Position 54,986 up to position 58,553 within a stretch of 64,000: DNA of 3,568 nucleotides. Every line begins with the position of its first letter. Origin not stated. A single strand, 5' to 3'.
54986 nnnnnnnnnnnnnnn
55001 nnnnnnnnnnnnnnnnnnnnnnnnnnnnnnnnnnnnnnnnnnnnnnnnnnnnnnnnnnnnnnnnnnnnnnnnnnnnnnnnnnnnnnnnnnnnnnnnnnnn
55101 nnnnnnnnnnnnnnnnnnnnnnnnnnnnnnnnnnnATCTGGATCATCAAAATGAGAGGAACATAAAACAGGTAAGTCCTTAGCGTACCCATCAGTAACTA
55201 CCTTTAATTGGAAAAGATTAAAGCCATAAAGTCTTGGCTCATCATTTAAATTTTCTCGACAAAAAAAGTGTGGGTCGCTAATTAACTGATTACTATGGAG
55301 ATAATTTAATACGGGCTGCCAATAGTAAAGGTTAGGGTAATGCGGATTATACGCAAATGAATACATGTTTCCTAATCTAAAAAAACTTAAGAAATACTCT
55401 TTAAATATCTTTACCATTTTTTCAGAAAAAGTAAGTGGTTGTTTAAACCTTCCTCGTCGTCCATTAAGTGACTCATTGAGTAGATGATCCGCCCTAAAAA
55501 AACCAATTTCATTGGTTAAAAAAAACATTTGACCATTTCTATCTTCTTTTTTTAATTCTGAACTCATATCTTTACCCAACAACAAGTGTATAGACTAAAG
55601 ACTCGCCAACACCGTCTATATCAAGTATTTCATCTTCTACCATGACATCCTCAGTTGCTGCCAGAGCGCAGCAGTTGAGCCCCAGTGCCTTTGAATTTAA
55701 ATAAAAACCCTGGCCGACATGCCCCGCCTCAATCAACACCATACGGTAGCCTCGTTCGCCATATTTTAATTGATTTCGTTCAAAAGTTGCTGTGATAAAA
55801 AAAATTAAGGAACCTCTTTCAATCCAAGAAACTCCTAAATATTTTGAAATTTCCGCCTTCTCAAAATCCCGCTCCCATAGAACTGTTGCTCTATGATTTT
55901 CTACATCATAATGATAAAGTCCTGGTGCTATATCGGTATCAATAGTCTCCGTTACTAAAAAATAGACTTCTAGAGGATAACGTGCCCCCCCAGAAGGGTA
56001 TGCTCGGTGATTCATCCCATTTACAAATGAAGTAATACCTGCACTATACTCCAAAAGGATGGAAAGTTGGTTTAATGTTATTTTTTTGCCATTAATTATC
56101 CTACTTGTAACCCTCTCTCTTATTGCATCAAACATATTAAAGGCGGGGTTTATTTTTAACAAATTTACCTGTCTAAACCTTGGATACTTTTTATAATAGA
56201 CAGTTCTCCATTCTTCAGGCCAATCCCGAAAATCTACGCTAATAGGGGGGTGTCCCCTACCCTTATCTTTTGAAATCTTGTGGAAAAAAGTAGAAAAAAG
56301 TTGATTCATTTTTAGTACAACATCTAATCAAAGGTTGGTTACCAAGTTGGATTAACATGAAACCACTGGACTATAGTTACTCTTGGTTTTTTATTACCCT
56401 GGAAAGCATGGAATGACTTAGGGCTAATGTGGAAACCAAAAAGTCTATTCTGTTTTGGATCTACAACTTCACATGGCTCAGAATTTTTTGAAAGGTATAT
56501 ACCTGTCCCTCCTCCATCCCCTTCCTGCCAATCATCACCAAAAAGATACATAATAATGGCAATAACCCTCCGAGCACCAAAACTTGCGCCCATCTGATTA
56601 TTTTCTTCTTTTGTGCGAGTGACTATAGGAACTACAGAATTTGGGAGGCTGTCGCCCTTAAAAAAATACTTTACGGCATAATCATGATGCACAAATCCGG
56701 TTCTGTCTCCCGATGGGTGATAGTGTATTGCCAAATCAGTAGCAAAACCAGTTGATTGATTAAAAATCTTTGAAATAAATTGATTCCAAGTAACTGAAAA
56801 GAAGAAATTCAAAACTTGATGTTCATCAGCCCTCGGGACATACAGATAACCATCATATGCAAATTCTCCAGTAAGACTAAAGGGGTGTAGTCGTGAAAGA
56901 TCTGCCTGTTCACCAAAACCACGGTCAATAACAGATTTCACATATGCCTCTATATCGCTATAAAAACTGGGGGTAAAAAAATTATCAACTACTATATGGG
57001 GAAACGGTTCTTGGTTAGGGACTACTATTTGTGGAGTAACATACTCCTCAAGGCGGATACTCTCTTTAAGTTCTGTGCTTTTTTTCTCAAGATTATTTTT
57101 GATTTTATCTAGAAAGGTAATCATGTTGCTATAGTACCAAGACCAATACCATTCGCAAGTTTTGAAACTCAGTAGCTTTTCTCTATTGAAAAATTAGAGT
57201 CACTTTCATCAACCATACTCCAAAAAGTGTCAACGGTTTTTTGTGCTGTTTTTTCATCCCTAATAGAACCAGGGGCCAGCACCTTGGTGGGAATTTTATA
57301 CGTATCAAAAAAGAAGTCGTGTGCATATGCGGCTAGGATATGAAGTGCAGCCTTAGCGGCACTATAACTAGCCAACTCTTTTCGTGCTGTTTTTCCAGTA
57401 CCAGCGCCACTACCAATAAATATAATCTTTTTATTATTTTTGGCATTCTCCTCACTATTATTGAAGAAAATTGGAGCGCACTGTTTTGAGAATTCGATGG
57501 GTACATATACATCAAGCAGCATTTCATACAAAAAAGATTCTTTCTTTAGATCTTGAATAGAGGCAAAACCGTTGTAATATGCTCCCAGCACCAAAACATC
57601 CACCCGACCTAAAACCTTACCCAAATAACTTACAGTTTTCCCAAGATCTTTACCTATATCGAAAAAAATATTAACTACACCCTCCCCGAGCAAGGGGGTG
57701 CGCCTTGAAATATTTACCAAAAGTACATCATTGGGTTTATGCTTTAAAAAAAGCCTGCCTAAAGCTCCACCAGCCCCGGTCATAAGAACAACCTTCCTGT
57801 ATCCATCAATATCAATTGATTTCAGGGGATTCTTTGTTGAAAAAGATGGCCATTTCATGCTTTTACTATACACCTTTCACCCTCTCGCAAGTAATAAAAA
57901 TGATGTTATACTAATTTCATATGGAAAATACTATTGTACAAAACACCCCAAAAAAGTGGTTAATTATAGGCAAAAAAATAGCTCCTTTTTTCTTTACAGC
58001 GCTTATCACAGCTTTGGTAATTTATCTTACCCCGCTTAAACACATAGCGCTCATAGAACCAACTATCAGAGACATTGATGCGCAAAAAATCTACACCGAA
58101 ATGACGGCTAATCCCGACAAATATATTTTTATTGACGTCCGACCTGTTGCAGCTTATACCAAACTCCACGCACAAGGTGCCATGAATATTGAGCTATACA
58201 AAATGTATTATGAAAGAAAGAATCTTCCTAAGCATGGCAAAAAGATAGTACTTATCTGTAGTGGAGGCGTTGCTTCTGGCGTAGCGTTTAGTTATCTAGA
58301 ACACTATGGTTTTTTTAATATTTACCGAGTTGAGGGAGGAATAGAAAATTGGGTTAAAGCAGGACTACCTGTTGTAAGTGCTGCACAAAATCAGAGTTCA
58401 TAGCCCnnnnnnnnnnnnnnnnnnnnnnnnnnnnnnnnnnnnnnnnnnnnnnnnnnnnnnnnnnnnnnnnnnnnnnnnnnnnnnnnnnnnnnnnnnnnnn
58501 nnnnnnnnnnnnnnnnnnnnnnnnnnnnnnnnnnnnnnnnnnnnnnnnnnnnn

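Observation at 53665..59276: YcaO-centred RiPP-like biosynthetic cluster with a Pro/Asp/Cys-rich precursor, SagB dehydrogenase, two paralogous oxygenase-like genes, SDR and rhodanese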

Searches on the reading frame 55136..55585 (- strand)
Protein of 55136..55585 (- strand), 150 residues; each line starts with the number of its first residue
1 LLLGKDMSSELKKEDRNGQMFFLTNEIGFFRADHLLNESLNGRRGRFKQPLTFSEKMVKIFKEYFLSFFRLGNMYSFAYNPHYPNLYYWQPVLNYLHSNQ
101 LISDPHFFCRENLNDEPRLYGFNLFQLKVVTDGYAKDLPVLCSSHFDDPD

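Call 47: predict_structure(alignment_id=A2)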
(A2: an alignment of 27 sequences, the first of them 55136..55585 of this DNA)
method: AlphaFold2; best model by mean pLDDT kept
length: 150 residues; sequences in the alignment: 27
mean_pLDDT: 70.1   pTM: 0.57
mean pLDDT of the five models: 70.1, 65.5, 64.1, 62.7, 61.1
residues with pLDDT >= 90: 3; 70-90: 84; 50-70: 43; < 50: 20
segments of 3 or more residues with pLDDT < 50: 1-8, 11-20
pLDDT, mean of each block of 10 residues (from residue 1): 46 46 56 75 73 83 78 62 71 89 85 77 78 61 72
secondary structure, 60 per line:
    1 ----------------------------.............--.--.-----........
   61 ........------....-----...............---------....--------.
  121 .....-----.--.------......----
elements in order: E29-32 H33-41 H53-68 E75-78 H84-98 E108-111 E120-125 E141-146

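Call 70: search_solved_structures(query=A2, max_evalue=10)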
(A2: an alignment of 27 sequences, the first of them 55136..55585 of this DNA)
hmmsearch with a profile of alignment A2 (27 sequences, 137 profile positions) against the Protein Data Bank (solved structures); distinct sequences matched with E-value up to 10: 1.
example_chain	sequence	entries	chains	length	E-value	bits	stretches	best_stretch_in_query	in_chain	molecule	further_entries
1r8i_A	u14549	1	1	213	0.53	13.2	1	18-79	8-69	TraC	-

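Call 90: search_protein_representatives(alignment_id=A2)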
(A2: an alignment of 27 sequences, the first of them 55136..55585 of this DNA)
Query: 27 sequences, 137 profile positions. Proteins with E-value up to 0.001 (for the whole library): 119; up to 1e-10: 73; up to 1e-30: 10. The best 119 are listed.
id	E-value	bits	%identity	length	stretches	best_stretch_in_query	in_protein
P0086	4.3e-40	152.8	-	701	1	4-137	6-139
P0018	9.3e-40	151.7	-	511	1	4-137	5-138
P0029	1.9e-39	150.7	-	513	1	4-137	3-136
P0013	1.3e-38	148.0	-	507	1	3-137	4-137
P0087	3.8e-38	146.5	-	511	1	1-137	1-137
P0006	8.5e-36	138.9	-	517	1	1-137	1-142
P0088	6.4e-33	129.6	-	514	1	1-137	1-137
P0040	8.9e-33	129.1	-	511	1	1-137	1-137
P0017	1.8e-32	128.1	-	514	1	1-137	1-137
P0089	4.3e-32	126.9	-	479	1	1-137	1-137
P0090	8.6e-30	119.4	-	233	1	3-136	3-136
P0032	5.9e-29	116.7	-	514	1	4-137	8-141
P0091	9.4e-29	116.1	-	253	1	6-134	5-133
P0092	9.7e-29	116.0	-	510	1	2-137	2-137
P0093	1.4e-28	115.5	-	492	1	1-137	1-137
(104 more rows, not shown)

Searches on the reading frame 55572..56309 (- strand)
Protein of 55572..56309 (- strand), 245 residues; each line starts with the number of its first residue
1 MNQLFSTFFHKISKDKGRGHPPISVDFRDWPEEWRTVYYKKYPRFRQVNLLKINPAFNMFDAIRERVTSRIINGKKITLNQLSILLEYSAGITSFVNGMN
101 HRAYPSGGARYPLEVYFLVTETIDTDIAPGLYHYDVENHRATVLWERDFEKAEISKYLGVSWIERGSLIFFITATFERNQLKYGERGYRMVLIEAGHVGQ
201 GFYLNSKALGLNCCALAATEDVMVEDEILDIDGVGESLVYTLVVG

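Call 3: search_protein_families(library=pfam, proteins=[window:55572-56309:-], max_evalue=0.01)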
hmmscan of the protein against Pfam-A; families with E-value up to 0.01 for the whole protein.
window:55572-56309:- (245 aa): 1 family
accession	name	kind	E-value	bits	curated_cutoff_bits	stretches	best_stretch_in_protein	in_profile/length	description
PF00881.29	Nitroreductase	-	2.1e-14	54.5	23.5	1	63-245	1-166/167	Nitroreductase family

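Call 4: search_protein_families(library=ncbifam, proteins=[window:55572-56309:-], max_evalue=0.01)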
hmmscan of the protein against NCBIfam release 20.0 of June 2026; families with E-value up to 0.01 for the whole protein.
window:55572-56309:- (245 aa): 2 families
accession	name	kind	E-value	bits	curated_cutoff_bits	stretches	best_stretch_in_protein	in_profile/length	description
TIGR03605.1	antibiot_sagB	domain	2.6e-38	131.2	78.4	1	78-245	1-172/173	SagB family peptide dehydrogenase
TIGR04511.1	SagB_rel_DH_2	exception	1e-18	67.6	240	1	58-239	172-361/380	putative peptide maturation dehydrogenase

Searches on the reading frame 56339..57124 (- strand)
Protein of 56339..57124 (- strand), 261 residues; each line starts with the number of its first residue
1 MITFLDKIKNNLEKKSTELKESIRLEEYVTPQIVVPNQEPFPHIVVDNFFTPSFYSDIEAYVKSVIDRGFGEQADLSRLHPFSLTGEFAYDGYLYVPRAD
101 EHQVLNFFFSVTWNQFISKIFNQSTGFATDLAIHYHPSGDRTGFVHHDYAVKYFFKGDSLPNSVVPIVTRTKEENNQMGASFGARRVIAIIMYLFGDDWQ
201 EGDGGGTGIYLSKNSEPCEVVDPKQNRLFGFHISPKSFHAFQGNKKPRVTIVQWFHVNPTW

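Call 3: search_protein_families(library=pfam, proteins=[window:56339-57124:-], max_evalue=0.01)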
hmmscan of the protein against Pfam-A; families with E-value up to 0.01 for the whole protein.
window:56339-57124:- (261 aa): 2 families
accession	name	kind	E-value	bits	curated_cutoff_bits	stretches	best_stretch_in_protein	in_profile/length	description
PF13661.12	2OG-FeII_Oxy_4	-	2.1e-09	38.2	27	1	185-256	21-98/98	2OG-Fe(II) oxygenase superfamily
PF13640.12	2OG-FeII_Oxy_3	-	6.5e-08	33.9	27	1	180-256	22-98/98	2OG-Fe(II) oxygenase superfamily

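Call 4: search_protein_families(library=ncbifam, proteins=[window:56339-57124:-], max_evalue=0.01)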
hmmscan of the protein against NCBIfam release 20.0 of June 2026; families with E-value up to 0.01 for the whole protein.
window:56339-57124:- (261 aa): 1 family
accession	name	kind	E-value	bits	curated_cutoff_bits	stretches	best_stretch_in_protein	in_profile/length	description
NF041706.1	2OG_matur_YhhC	equivalog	2.3e-07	30.7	150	1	195-255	118-180/182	cyclophane-containing peptide 2OG-Fe(II) oxygenase YhhC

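Call 57: search_solved_structures(query=window:56339-57124:-, max_evalue=1)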
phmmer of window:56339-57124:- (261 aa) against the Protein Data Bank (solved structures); distinct sequences matched with E-value up to 1: 4.
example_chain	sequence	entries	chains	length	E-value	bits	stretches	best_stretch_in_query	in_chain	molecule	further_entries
4nhx_A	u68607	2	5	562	2.3e-06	30.6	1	186-256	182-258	2-oxoglutarate and iron-dependent oxygenase domain-containing protein 1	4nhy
6t8m_A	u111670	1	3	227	0.014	18.2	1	186-255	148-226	Prolyl 4-hydroxylase subunit alpha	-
1oak_H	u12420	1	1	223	0.76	12.5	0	100-162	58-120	NMC-4 IGG1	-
1fns_H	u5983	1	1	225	0.77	12.5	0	100-162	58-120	IMMUNOGLOBULIN NMC-4 IGG1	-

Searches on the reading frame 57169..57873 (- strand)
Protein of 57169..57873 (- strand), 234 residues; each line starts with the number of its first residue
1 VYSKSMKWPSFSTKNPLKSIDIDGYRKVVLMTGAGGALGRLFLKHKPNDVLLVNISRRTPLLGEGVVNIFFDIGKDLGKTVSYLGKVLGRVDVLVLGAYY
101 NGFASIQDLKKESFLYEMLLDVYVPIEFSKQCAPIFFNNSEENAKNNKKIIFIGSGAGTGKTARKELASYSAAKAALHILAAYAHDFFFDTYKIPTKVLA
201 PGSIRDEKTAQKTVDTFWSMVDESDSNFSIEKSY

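Call 3: search_protein_families(library=pfam, proteins=[window:57169-57873:-], max_evalue=0.01)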
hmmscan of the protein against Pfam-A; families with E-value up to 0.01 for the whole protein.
window:57169-57873:- (234 aa): 2 families
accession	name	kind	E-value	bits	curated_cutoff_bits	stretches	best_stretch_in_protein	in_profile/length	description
PF00106.31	adh_short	-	7.1e-11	42.4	26.6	1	27-208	1-186/195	short chain dehydrogenase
PF13561.12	adh_short_C2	-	0.00016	21.8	27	1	76-206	57-178/236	Enoyl-(Acyl carrier protein) reductase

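Call 4: search_protein_families(library=ncbifam, proteins=[window:57169-57873:-], max_evalue=0.01)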
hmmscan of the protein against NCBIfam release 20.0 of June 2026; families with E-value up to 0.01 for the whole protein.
window:57169-57873:- (234 aa): 37 families (the best 25 are shown)
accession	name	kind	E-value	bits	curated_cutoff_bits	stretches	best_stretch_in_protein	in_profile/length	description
NF006073.0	PRK08219.1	equivalog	5e-09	36.2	218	1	26-181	3-153/227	SDR family oxidoreductase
NF006074.0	PRK08220.1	equivalog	4.5e-08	33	312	1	26-207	8-183/251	2,3-dihydro-2,3-dihydroxybenzoate dehydrogenase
TIGR04316.1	dhbA_paeA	equivalog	1e-06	28.5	300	1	77-207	62-183/250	2,3-dihydro-2,3-dihydroxybenzoate dehydrogenase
NF006565.0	PRK09072.1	equivalog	2.4e-06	27.3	238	1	27-180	6-161/265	SDR family oxidoreductase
NF005056.0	PRK06463.1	equivalog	2.9e-06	26.7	339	1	27-209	8-190/255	3-ketoacyl-(acyl-carrier-protein) reductase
NF005893.0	PRK07856.1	equivalog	2.2e-05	23.9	255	1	26-182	9-162/255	SDR family oxidoreductase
TIGR03971.1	SDR_subfam_1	subfamily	2.9e-05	23.5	300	1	79-214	81-208/271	mycofactocin-coupled SDR family oxidoreductase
NF004826.0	PRK06182.1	subfamily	6.8e-05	22.3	305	1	26-207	4-183/274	oxidoreductase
NF006619.0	PRK09186.1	equivalog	0.00011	21.9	255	1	77-209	70-206/256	oxidoreductase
NF004778.0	PRK06124.1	equivalog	0.00011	21.8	303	1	79-214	77-203/256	SDR family oxidoreductase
NF004773.0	PRK06113.1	equivalog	0.00012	21.6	367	1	86-207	84-195/255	7-alpha-hydroxysteroid dehydrogenase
NF005861.0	PRK07791.1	subfamily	0.00014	21.4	373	0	88-209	90-207/300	SDR family oxidoreductase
NF005488.0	PRK07097.1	equivalog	0.0002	20.6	369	1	76-211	73-199/266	gluconate 5-dehydrogenase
NF006118.0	PRK08264.1-4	subfamily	0.00025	20.6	279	1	27-204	6-181/244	SDR family oxidoreductase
NF005067.0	PRK06484.1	equivalog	0.00028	19.6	713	1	25-207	8-194/524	short chain dehydrogenase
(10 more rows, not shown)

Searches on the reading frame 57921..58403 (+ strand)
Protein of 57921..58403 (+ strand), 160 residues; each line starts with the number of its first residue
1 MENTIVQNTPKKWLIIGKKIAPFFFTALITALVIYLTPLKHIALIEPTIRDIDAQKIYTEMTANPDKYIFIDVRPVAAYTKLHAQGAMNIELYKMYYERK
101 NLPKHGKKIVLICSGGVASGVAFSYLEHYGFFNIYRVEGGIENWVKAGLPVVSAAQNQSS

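Call 3: search_protein_families(library=pfam, proteins=[window:57921-58403:+], max_evalue=0.01)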
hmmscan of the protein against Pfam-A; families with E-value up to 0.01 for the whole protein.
window:57921-58403:+ (160 aa): 1 family
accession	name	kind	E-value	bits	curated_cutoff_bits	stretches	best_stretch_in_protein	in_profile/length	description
PF00581.25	Rhodanese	-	4.7e-14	53.1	22.2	1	66-146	12-101/102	Rhodanese-like domain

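Call 4: search_protein_families(library=ncbifam, proteins=[window:57921-58403:+], max_evalue=0.01)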
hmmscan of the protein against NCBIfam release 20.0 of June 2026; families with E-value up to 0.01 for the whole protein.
window:57921-58403:+ (160 aa): 14 families
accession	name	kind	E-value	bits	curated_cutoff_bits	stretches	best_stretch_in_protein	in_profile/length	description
NF006444.0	PRK08762.1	equivalog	2.3e-13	49.6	449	1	44-156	9-119/387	molybdopterin-synthase adenylyltransferase MoeB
NF045521.1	rhoda_near_glyco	subfamily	8.2e-11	41.9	145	1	57-158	20-122/144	rhodanese homology domain-containing protein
NF001195.0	PRK00162.1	equivalog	6.6e-09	36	102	1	52-153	7-105/108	thiosulfate sulfurtransferase GlpE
NF001133.1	PRK00142.1-1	equivalog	2.5e-08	33.8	170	1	58-146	113-205/229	oxygen-dependent tRNA uridine(34) hydroxylase TrhO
NF045694.1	seleno_TsoB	exception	2.7e-07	29.1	805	1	52-157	46-162/572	rhodanese/DsbD fusion-like selenoprotein TsoB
NF005902.0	PRK07878.1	equivalog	5.6e-07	28.8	647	1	59-146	295-383/392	adenylyltransferase/sulfurtransferase MoeZ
NF041203.1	rhodanese_LYCAU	equivalog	1.1e-06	28.3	115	1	45-151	16-123/126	rhodanese-related (seleno)protein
NF007627.0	PRK10287.1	equivalog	1.1e-05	25.5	102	1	70-142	23-95/104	thiosulfate sulfurtransferase PspE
TIGR02981.1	phageshock_pspE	exception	1.8e-05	25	126.3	1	70-142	21-93/101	thiosulfate sulfurtransferase PspE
NF008750.0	PRK11784.1-2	equivalog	7.2e-05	22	241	0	56-93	4-41/346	tRNA 2-selenouridine(34) synthase MnmH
NF002397.0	PRK01415.1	equivalog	0.00027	20.8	280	1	101-145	166-210/247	hypothetical protein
NF005646.0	PRK07411.1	equivalog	0.00043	19.5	633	1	48-147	280-382/390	molybdopterin-synthase adenylyltransferase MoeB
TIGR04271.1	ThiI_C_thiazole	equivalog_domain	0.0012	18.9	70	1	59-134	17-96/101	thiazole biosynthesis protein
NF003703.0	PRK05320.1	equivalog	0.0031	17.2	331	1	105-143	174-212/280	sulfurtransferase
